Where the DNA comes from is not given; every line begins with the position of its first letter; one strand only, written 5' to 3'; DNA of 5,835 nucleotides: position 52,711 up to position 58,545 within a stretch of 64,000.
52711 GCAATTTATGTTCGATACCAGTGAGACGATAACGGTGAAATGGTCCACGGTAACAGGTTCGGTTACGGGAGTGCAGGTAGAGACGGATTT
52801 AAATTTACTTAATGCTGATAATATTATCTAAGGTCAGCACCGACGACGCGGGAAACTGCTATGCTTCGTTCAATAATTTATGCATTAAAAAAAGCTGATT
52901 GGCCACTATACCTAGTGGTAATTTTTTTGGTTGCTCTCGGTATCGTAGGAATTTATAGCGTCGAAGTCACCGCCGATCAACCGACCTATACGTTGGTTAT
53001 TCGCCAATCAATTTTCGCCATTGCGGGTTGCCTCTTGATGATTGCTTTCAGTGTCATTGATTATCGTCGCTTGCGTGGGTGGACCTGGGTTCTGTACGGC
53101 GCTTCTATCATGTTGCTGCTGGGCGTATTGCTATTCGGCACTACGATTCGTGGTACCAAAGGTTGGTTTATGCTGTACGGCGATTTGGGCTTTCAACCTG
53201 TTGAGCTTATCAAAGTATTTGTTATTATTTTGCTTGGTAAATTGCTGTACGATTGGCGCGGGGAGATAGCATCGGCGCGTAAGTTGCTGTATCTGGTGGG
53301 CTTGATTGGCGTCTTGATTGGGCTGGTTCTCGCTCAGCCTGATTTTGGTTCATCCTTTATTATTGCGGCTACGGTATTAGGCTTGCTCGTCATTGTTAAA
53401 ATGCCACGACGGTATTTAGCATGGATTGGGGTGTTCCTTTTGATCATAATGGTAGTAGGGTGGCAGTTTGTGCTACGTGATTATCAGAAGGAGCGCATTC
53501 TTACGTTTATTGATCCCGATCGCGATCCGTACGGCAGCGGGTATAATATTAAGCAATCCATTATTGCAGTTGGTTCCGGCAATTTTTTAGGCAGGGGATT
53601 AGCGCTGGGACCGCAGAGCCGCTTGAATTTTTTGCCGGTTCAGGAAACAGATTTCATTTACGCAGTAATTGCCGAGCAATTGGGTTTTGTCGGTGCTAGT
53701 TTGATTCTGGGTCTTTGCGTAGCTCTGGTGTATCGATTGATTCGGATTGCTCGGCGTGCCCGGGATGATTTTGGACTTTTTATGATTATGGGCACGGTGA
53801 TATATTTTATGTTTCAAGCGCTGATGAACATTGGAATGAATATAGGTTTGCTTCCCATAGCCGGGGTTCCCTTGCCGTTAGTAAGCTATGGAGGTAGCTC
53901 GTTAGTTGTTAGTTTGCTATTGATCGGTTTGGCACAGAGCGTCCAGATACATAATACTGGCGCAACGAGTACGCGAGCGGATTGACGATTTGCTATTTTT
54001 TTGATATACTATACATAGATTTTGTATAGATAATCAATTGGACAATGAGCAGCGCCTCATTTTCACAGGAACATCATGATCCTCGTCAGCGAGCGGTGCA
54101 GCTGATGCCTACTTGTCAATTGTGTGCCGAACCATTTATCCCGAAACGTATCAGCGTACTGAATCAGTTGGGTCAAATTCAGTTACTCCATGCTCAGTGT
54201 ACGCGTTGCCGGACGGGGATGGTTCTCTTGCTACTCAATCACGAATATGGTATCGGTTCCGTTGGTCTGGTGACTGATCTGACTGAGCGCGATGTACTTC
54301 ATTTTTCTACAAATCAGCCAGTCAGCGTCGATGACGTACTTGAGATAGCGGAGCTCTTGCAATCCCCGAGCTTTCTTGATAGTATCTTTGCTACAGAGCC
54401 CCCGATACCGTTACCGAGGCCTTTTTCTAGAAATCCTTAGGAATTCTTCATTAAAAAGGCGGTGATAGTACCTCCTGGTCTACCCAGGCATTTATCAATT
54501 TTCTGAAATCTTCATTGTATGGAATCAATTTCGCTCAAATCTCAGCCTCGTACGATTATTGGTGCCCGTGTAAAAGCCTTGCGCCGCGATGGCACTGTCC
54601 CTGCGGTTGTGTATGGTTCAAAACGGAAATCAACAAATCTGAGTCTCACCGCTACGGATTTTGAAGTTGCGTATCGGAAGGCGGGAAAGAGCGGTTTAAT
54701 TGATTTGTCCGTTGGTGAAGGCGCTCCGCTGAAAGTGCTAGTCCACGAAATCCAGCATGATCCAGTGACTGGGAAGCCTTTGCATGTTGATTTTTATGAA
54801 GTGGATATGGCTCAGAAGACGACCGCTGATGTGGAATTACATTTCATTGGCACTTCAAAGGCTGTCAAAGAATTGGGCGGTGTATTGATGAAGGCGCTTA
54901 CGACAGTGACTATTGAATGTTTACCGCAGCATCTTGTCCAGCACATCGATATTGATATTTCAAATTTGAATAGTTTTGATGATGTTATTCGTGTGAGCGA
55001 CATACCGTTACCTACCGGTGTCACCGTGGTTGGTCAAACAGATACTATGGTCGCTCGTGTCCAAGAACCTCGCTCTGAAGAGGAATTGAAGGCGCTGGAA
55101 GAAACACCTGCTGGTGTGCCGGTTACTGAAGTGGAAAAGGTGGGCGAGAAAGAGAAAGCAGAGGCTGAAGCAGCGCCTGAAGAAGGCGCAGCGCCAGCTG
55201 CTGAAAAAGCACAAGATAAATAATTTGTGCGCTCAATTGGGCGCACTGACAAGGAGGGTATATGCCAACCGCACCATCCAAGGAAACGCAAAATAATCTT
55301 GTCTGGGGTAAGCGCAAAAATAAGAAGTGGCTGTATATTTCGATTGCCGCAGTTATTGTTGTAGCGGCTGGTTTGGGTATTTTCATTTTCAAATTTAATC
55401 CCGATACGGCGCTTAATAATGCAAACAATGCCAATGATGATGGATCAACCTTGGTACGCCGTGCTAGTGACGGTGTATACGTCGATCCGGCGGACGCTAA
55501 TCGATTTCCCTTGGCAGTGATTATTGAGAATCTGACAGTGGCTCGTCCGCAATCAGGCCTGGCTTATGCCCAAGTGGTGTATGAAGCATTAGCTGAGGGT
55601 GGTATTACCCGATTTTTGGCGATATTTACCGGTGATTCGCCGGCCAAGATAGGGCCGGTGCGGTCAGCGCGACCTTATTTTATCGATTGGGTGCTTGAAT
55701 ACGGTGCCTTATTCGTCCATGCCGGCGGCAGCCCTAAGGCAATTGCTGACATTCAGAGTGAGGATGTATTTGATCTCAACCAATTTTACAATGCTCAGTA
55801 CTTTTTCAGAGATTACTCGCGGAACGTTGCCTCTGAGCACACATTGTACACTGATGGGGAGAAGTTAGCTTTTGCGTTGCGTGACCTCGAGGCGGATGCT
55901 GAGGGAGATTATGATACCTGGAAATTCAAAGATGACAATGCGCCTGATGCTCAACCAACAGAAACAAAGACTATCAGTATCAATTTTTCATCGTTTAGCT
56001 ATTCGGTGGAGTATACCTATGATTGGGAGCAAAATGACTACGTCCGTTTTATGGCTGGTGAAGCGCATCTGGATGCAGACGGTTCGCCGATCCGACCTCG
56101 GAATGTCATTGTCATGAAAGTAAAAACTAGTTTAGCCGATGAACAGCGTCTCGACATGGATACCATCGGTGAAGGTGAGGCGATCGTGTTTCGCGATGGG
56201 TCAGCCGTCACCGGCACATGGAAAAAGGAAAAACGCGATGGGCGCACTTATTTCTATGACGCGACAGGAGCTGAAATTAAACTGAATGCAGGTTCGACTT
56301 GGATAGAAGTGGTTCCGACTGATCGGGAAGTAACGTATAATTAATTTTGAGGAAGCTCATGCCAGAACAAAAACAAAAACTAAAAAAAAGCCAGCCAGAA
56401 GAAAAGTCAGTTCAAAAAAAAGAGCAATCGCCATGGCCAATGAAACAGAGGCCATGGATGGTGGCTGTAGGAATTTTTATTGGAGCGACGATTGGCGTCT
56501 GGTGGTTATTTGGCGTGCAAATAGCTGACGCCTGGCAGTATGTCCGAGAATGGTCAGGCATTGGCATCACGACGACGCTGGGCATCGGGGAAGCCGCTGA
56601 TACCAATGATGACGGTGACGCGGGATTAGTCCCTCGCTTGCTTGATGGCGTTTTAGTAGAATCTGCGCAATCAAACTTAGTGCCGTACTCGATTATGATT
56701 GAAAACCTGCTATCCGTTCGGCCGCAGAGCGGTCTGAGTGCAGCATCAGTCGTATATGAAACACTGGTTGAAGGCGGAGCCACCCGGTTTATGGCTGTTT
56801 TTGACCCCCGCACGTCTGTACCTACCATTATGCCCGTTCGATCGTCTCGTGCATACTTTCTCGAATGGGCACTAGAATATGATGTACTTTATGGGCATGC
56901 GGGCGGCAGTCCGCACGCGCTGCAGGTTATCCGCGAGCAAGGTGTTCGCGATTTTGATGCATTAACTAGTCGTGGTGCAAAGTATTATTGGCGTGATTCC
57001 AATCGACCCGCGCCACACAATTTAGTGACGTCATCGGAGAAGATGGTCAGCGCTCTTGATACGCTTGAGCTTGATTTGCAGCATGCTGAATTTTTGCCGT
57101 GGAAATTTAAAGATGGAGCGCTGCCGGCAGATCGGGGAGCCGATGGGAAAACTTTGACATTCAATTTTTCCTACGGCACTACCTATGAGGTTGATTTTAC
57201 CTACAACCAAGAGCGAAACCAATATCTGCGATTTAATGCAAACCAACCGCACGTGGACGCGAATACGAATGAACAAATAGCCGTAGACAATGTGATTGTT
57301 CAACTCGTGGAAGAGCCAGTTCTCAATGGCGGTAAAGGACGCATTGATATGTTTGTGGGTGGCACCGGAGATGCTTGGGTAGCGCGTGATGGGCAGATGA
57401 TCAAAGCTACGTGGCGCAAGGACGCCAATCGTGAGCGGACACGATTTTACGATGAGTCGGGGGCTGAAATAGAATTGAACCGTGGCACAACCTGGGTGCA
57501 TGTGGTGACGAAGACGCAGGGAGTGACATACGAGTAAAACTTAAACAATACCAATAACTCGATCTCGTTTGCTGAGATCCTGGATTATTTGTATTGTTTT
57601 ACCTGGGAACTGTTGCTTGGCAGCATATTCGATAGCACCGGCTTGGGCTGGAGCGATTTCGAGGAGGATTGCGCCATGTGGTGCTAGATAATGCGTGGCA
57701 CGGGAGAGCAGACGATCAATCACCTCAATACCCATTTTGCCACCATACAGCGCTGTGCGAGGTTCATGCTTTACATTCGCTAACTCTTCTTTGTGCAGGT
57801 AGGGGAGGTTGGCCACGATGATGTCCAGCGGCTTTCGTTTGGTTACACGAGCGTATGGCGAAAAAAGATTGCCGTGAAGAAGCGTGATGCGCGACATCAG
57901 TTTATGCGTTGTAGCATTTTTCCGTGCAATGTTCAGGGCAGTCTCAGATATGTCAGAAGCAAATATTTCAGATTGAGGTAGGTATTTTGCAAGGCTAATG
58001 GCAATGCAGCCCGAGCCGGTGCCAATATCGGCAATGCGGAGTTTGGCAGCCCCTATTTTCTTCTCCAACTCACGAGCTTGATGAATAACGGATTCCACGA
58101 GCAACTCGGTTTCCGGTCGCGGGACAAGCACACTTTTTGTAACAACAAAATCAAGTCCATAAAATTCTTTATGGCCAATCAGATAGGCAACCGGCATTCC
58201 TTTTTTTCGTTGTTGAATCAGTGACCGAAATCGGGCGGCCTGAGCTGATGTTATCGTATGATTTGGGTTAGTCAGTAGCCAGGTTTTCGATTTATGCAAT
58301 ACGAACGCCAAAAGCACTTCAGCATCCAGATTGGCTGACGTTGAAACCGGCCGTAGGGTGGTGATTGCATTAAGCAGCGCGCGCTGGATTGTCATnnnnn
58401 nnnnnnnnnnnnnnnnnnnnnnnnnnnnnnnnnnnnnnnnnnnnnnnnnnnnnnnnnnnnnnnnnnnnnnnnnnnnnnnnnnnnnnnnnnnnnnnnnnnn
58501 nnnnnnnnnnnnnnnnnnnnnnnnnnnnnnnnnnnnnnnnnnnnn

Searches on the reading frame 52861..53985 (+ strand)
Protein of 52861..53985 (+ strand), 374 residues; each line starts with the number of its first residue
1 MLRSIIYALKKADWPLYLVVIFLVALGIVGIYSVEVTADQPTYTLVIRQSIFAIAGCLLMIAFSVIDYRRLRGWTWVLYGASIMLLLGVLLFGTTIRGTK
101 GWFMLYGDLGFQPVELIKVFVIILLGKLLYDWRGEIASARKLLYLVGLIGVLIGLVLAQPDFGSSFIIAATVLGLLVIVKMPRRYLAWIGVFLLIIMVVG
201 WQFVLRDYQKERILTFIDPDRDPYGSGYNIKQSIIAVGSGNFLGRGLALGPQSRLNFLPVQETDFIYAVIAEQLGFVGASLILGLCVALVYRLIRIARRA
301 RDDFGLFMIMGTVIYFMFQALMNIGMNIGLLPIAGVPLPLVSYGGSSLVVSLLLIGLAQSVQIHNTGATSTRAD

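Call 50: search_protein_families(library=pfam, proteins=[window:52861-53985:+], max_evalue=0.00001)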
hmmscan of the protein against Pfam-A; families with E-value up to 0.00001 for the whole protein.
window:52861-53985:+ (374 aa): 1 family
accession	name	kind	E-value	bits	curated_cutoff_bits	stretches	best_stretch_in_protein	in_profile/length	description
PF01098.24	FTSW_RODA_SPOVE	-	1.2e-85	288.1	26.4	1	17-365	5-354/356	Cell cycle protein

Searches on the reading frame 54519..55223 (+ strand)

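Call 51: search_protein_families(library=pfam, proteins=[window:54519-55223:+], max_evalue=0.00001)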
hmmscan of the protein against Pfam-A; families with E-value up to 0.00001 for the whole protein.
window:54519-55223:+ (234 aa): 2 families
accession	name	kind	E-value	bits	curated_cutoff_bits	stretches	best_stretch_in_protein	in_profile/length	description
PF14693.11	Ribosomal_TL5_C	-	3.2e-23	82.3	27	1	100-185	1-84/84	Ribosomal protein TL5, C-terminal domain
PF01386.24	Ribosomal_L25p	-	1.9e-20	73.5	23.6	1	6-92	1-82/82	Ribosomal L25p family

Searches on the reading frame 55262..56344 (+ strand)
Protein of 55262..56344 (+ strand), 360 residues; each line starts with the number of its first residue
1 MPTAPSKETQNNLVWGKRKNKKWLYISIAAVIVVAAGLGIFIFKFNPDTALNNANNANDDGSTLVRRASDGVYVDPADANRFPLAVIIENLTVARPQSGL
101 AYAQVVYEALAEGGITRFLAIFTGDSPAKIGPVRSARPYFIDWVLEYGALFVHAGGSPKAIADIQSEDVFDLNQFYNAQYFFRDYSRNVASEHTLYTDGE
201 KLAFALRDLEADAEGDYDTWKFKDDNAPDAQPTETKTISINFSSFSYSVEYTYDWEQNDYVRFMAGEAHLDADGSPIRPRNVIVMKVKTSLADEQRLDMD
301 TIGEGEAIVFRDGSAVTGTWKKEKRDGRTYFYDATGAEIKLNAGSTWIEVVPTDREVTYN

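Call 50: search_protein_families(library=pfam, proteins=[window:55262-56344:+], max_evalue=0.00001)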
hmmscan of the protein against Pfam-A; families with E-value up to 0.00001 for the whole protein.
window:55262-56344:+ (360 aa): 2 families
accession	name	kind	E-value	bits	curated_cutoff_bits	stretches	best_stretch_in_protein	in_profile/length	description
PF11258.13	DUF3048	-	1.4e-42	145.7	25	1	74-208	7-144/148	Protein of unknown function (DUF3048) N-terminal domain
PF17479.7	DUF3048_C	-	1.3e-30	106.5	25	1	239-348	2-114/114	Protein of unknown function (DUF3048) C-terminal domain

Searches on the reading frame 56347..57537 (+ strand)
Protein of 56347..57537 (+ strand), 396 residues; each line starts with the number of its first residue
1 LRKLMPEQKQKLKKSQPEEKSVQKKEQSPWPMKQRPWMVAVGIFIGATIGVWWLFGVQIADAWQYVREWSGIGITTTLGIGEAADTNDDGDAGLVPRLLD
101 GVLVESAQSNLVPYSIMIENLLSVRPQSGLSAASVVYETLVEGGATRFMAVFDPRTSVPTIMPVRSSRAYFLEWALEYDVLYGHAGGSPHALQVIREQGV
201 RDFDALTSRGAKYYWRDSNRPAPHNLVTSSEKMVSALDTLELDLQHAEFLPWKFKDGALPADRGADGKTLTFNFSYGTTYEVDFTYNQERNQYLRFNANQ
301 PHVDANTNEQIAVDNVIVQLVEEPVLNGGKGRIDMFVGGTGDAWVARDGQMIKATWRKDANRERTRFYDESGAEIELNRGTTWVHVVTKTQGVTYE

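Call 50: search_protein_families(library=pfam, proteins=[window:56347-57537:+], max_evalue=0.00001)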
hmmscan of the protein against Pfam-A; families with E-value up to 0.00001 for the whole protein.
window:56347-57537:+ (396 aa): 2 families
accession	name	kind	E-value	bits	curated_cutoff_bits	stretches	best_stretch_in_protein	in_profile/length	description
PF11258.13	DUF3048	-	2.3e-41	141.8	25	1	104-240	7-145/148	Protein of unknown function (DUF3048) N-terminal domain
PF17479.7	DUF3048_C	-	9.9e-32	110.1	25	1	273-384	4-114/114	Protein of unknown function (DUF3048) C-terminal domain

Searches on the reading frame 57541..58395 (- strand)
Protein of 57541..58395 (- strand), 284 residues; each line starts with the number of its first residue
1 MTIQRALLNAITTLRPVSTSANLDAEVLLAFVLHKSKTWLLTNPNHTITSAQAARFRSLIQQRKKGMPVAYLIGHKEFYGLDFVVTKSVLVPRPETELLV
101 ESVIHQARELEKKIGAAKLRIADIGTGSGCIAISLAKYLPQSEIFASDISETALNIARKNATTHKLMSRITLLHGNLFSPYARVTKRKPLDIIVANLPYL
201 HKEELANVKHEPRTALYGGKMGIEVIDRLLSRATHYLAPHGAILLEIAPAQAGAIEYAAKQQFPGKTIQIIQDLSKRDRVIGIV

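Call 51: search_protein_families(library=pfam, proteins=[window:57541-58395:-], max_evalue=0.00001)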
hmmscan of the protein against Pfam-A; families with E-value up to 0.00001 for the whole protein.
window:57541-58395:- (284 aa): 7 families
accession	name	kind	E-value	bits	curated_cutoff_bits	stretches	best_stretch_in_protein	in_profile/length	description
PF17827.6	PrmC_N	-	4.9e-19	69.1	23.4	1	6-74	2-71/71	PrmC N-terminal domain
PF05175.20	MTS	-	6.1e-13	49.2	23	1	113-203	30-112/170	Methyltransferase small domain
PF06325.19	PrmA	-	7.6e-11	42.5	22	1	112-197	157-234/296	Ribosomal protein L11 methyltransferase (PrmA)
PF13649.12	Methyltransf_25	-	8.6e-10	39.6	27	1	121-211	1-88/97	Methyltransferase domain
PF13847.12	Methyltransf_31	-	1.9e-09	37.8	27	1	118-204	4-82/145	Methyltransferase domain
PF08242.18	Methyltransf_12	-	2.8e-07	31.6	30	1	123-196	2-72/98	Methyltransferase domain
PF12847.13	Methyltransf_18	-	3.1e-06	27.7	27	1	119-180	16-77/151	Methyltransferase domain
